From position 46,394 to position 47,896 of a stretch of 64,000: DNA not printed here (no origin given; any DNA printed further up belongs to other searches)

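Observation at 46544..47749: A Kir-type (inward-rectifier) potassium channel in an apicomplexan genome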

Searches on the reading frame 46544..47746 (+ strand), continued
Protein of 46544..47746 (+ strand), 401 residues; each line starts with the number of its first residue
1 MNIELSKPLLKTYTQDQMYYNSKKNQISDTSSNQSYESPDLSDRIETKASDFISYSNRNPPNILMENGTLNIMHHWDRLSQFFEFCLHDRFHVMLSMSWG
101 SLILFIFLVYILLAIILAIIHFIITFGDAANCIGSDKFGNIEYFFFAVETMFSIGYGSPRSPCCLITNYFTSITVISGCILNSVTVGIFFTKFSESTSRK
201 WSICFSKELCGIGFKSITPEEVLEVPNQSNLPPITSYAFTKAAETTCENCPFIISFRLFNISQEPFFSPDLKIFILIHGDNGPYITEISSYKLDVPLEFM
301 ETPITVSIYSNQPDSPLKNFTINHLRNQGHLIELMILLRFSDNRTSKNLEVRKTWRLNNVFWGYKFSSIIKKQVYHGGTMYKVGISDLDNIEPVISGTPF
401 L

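Call 20: list_cluster_members(proteins=[P0022, P0023, P0027, P0028, P0029, P0031, P0032, P0033, P0034, P0035])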
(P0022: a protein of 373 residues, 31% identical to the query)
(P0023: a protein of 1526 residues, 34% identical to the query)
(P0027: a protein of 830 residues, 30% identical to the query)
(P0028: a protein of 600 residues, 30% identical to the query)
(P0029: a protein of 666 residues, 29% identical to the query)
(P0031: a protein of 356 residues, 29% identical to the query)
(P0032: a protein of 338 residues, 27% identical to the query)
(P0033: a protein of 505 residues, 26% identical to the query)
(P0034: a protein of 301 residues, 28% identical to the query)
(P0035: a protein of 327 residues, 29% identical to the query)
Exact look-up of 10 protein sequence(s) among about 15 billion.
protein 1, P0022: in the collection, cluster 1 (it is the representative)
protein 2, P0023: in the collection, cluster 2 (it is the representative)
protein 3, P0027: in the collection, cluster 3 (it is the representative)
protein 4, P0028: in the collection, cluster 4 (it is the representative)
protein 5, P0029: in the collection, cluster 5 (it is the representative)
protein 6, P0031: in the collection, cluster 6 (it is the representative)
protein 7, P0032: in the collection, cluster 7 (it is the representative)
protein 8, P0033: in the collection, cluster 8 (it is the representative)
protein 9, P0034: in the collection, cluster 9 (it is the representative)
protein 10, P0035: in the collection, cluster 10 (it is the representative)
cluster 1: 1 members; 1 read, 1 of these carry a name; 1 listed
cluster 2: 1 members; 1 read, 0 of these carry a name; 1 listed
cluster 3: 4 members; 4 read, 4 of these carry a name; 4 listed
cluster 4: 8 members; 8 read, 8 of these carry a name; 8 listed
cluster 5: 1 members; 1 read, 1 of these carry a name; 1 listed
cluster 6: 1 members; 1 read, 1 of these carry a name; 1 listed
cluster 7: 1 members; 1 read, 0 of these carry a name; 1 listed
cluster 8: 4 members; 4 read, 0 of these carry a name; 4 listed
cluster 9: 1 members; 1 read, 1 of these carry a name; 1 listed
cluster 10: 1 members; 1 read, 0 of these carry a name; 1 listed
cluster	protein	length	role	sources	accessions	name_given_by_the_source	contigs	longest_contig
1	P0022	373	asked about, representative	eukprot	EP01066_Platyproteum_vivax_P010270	Platyproteum_vivax@DN4576_c0_g1_i1.p1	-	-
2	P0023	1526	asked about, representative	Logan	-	-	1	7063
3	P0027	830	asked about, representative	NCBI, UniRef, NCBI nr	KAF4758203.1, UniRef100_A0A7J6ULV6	hypothetical protein FOZ63_032128 [Perkinsus olseni] | Potassium channel inwardly rectifying transmembrane domain-containing protein n=1 ...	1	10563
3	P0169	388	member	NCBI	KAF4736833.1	hypothetical protein FOZ62_023105, partial [Perkinsus olseni]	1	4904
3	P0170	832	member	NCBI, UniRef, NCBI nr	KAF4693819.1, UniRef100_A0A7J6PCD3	hypothetical protein FOZ60_009956 [Perkinsus olseni] | Potassium channel inwardly rectifying transmembrane domain-containing protein n=1 ...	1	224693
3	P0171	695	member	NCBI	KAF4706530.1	hypothetical protein FOZ62_024751, partial [Perkinsus olseni]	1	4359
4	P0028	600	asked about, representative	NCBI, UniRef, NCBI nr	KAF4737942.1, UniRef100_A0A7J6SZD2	hypothetical protein FOZ63_020954 [Perkinsus olseni] | Potassium channel inwardly rectifying transmembrane domain-containing protein n=2 ...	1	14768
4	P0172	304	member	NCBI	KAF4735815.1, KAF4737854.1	hypothetical protein FOZ63_013761, partial [Perkinsus olseni]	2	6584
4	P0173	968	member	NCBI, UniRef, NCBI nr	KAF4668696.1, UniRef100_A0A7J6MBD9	hypothetical protein FOZ61_005948 [Perkinsus olseni] | Potassium channel inwardly rectifying transmembrane domain-containing protein n=1 ...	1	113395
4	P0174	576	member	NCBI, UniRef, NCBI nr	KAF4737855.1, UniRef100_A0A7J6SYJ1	hypothetical protein FOZ63_013762 [Perkinsus olseni] | Potassium channel inwardly rectifying transmembrane domain-containing protein n=1 ...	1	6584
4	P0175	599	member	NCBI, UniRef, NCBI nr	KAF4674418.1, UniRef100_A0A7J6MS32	hypothetical protein FOL46_004979 [Perkinsus olseni] | Potassium channel inwardly rectifying transmembrane domain-containing protein n=1 ...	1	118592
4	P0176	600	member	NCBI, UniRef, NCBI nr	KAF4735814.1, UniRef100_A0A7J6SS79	hypothetical protein FOZ62_024816 [Perkinsus olseni] | Potassium channel inwardly rectifying transmembrane domain-containing protein n=1 ...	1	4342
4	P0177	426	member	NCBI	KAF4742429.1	hypothetical protein FOZ62_002382, partial [Perkinsus olseni]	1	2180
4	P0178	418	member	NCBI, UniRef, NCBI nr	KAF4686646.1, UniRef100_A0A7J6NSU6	hypothetical protein FOZ60_004978 [Perkinsus olseni] | Potassium channel inwardly rectifying transmembrane domain-containing protein n=1 ...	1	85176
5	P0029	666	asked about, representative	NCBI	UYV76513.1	KCNJ6, partial [Cordylochernes scorpioides]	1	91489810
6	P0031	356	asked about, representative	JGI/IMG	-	inward rectifier potassium channel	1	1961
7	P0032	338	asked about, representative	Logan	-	-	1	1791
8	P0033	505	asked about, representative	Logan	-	-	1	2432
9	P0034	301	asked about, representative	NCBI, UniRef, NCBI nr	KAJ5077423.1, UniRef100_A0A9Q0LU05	inward rectifier potassium channel [Anaeramoeba ignava] | Inward rectifier potassium channel n=1 Tax=Anaeramoeba ignava TaxID=1746090 ...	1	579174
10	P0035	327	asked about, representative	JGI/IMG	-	-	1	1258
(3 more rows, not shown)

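Call 30: search_solved_structures(query=A1, max_evalue=0.001, show_alignments=4)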
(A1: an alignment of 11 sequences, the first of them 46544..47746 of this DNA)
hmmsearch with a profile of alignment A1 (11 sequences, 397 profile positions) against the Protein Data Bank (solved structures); distinct sequences matched with E-value up to 0.001: 54.
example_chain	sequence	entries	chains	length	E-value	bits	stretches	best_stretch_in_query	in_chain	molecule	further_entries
7s5t_A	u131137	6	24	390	4.2e-16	61.8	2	52-205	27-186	ATP-sensitive inward rectifier potassium channel 11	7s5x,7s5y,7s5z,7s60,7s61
7w4o_A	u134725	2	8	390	6.5e-16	61.2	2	51-205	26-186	ATP-sensitive inward rectifier potassium channel 11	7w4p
6c3o_A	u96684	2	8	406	8.5e-16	60.8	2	52-205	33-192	ATP-sensitive inward rectifier potassium channel 11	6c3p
5yke_A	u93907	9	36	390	9e-16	60.7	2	51-205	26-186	ATP-sensitive inward rectifier potassium channel 11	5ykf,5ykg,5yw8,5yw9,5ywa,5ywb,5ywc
9kgl_A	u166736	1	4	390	9.5e-16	60.6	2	52-205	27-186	ATP-sensitive inward rectifier potassium channel 11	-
5twv_A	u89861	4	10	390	1.1e-15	60.4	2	51-205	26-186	ATP-sensitive inward rectifier potassium channel 11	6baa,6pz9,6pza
7tys_A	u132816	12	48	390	1.1e-15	60.4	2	51-205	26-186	ATP-sensitive inward rectifier potassium channel 11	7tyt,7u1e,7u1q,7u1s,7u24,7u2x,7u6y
8ti1_A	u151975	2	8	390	1.4e-15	60.1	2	51-205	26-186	ATP-sensitive inward rectifier potassium channel 11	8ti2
5wua_A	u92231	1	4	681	6.4e-15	57.9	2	51-205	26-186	ATP-sensitive inward rectifier potassium channel 11,superfolder GFP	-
7zdz_A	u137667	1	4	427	1.7e-14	56.5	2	39-205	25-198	Inward rectifier potassium channel 2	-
5kuk_A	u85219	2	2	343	3.1e-14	55.7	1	56-205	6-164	ATP-sensitive inward rectifier potassium channel 12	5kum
9mh8_A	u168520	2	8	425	7.2e-14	54.4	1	34-205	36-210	G protein-activated inward rectifier potassium channel 2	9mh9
3sph_A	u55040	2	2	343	9.8e-14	54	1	56-205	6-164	Inward-rectifier K+ channel Kir2.2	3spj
3jyc_A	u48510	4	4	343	1.2e-13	53.7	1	56-205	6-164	Inward-rectifier K+ channel Kir2.2 | ATP-sensitive inward rectifier potassium channel 12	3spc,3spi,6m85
3spg_A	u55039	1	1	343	1.4e-13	53.5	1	56-205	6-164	Inward-rectifier K+ channel Kir2.2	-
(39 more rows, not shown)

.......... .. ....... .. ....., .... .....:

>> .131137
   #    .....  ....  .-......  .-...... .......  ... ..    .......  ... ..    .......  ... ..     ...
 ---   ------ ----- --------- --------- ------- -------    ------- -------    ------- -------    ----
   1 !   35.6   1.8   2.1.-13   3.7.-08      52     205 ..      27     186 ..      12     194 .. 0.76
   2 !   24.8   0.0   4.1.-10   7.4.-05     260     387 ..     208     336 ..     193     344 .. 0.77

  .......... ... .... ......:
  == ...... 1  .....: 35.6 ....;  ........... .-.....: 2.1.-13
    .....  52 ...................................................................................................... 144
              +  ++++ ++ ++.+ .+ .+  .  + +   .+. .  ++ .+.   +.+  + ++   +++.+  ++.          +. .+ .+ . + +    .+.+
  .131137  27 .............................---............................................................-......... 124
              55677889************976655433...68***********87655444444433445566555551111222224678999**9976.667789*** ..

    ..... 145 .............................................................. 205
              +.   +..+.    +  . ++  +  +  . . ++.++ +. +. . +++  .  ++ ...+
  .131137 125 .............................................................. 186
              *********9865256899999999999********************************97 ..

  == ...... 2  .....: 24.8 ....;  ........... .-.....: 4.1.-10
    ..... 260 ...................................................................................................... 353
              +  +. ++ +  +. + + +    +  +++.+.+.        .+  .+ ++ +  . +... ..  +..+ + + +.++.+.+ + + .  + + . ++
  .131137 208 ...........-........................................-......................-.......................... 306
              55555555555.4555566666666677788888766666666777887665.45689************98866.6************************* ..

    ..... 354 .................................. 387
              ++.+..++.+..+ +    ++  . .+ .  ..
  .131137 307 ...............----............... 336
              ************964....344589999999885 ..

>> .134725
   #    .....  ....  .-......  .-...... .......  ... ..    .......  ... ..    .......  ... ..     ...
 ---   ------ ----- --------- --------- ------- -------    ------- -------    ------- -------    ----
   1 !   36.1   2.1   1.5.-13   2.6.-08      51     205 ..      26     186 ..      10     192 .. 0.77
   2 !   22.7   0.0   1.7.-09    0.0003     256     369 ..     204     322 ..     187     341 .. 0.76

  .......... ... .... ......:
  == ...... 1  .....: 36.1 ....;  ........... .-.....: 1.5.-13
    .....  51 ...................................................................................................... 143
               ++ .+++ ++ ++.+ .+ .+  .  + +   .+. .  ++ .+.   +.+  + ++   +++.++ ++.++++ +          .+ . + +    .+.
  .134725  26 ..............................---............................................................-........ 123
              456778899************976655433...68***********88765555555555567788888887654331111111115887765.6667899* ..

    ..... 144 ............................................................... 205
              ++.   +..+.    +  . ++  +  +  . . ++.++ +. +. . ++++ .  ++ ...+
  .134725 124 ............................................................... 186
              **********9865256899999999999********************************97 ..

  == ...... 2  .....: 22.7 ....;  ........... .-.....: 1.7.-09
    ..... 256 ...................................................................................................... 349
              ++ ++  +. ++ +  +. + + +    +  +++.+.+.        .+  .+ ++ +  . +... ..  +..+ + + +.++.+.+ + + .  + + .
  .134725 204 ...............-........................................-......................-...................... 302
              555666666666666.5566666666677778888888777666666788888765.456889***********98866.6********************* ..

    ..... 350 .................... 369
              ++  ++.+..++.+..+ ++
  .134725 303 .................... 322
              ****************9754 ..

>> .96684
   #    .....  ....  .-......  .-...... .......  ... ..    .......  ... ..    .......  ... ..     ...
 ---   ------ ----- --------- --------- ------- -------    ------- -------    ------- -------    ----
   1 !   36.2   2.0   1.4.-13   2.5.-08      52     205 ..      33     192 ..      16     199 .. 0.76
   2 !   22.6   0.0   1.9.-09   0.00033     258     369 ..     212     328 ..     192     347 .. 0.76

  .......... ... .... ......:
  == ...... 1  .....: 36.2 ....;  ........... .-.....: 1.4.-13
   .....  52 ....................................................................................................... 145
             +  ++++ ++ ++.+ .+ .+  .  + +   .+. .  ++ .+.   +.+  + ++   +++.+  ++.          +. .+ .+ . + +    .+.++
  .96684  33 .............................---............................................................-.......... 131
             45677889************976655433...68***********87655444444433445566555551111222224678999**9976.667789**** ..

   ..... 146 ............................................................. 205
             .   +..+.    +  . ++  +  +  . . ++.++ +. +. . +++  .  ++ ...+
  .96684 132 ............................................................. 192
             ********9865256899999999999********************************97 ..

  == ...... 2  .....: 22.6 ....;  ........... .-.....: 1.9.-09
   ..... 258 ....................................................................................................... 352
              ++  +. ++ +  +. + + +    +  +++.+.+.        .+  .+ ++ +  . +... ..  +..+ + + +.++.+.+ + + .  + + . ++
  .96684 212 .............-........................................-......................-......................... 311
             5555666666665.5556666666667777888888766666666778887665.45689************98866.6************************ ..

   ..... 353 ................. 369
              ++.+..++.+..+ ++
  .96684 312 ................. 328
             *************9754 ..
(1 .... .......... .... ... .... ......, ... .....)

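Call 31: predict_structure(alignment_id=A2)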
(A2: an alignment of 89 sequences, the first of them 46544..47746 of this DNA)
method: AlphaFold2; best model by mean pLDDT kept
length: 401 residues; sequences in the alignment: 89
mean_pLDDT: 84.2   pTM: 0.74
mean pLDDT of the five models: 84.2, 83.8, 83.1, 82.6, 82.0
residues with pLDDT >= 90: 230; 70-90: 88; 50-70: 60; < 50: 23
segments of 3 or more residues with pLDDT < 50: 1-7, 37-45, 47-52
pLDDT, mean of each block of 10 residues (from residue 1): 49 69 63 50 47 60 85 79 84 90 96 97 95 91 94 71 90 95 95 80 95 85 67 60 76 96 93 96 94 96 96 93 94 97 91 96 95 94 95 83 61
secondary structure, 60 per line:
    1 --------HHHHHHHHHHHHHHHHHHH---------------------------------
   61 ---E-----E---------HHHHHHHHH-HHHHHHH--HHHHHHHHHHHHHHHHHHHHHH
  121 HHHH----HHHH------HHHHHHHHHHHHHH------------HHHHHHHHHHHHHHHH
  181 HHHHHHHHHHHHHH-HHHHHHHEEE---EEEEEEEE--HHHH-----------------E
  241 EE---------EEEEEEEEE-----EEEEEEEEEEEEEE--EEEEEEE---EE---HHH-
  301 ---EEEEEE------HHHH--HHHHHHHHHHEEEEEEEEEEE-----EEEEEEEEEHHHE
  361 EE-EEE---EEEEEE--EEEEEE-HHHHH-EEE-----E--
elements in order: H9-27 H80-88 H90-96 H99-124 H129-132 H139-152 H165-194 H196-202 E203-205 E209-216 H219-222 E240-242 E252-260 E266-279 E282-288 E304-309 H316-319 H322-331 E332-342 E348-356 E360-362 E364-366 E370-375 E378-383 H385-389 E391-393

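Call 33: fold_search(model_id=the predicted structure, library=pdb)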
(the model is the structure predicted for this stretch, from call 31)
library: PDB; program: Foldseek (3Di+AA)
matches with E <= 10: 1256; with E <= 0.001: 121
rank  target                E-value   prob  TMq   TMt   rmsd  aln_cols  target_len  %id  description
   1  5kuk                  2.5e-18  1.00  0.58  0.70   5.3       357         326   18  Crystal Structure of Inward Rectifier Kir2.2 K62W Mutant (released 2016-08-10)
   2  6m84                  3.2e-18  1.00  0.59  0.71   5.3       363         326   17  Crystal structure of cKir2.2 force open mutant in complex with PI(4,5)P2 (released 2019-09-04)
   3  3spi                  5.9e-18  1.00  0.59  0.71   5.4       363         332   17  Inward rectifier potassium channel Kir2.2 in complex with PIP2 (released 2011-08-24)
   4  7w4o_A                8.8e-18  1.00  0.60  0.73   4.4       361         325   16  The structure of KATP H175K mutant in pre-open state (released 2022-06-01)
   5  3sph                  1.0e-17  1.00  0.59  0.70   5.4       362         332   17  Inward rectifier potassium channel Kir2.2 I223L mutant in complex with PIP2 (released 2011-08-24)
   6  7u1s_A                1.2e-17  1.00  0.60  0.67   8.7       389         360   16  Cryo-EM structure of the pancreatic ATP-sensitive potassium channel bound to ATP and repaglinide with SUR1-out conform (released 2022-08-31)
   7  3spg                  1.2e-17  1.00  0.58  0.68   5.6       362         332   19  Inward rectifier potassium channel Kir2.2 R186A mutant in complex with PIP2 (released 2011-08-24)
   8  3sya                  1.4e-17  1.00  0.59  0.71   4.8       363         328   18  Crystal structure of the G protein-gated inward rectifier K+ channel GIRK2 (Kir3.2) in complex with sodium and PIP2 (released 2011-10-12)
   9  7n9k                  2.2e-17  1.00  0.57  0.78   5.0       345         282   18  KirBac3.1 L124M mutant (released 2021-12-29)
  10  7n9l                  2.8e-17  1.00  0.57  0.78   4.5       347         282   18  KirBac3.1 C71S C262S (released 2021-12-29)
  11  9nms_A                2.9e-17  1.00  0.60  0.77   4.5       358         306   16  R162Q mutant of inwardly rectifying potassium channel Kir7.1 (released 2026-01-28)
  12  2wln_A                4.1e-17  1.00  0.57  0.79   4.9       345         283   18  POTASSIUM CHANNEL FROM MAGNETOSPIRILLUM MAGNETOTACTICUM (released 2010-06-09)
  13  6o9v_B                5.4e-17  1.00  0.57  0.79   4.3       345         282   18  KirBac3.1 mutant at a resolution of 3.1 Angstroms (released 2020-05-27)
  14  6xit_A                6.1e-17  1.00  0.60  0.72   4.6       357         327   18  Cryo-EM structure of the G protein-gated inward rectifier K+ channel GIRK2 (Kir3.2) in complex with PIP2 (released 2020-10-07)
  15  8ti1_A                6.1e-17  1.00  0.60  0.73   4.8       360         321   16  Cryo-EM structure of a SUR1/Kir6.2-Q52R ATP-sensitive potassium channel in the presence of PIP2 in the open conformati (released 2024-04-03)
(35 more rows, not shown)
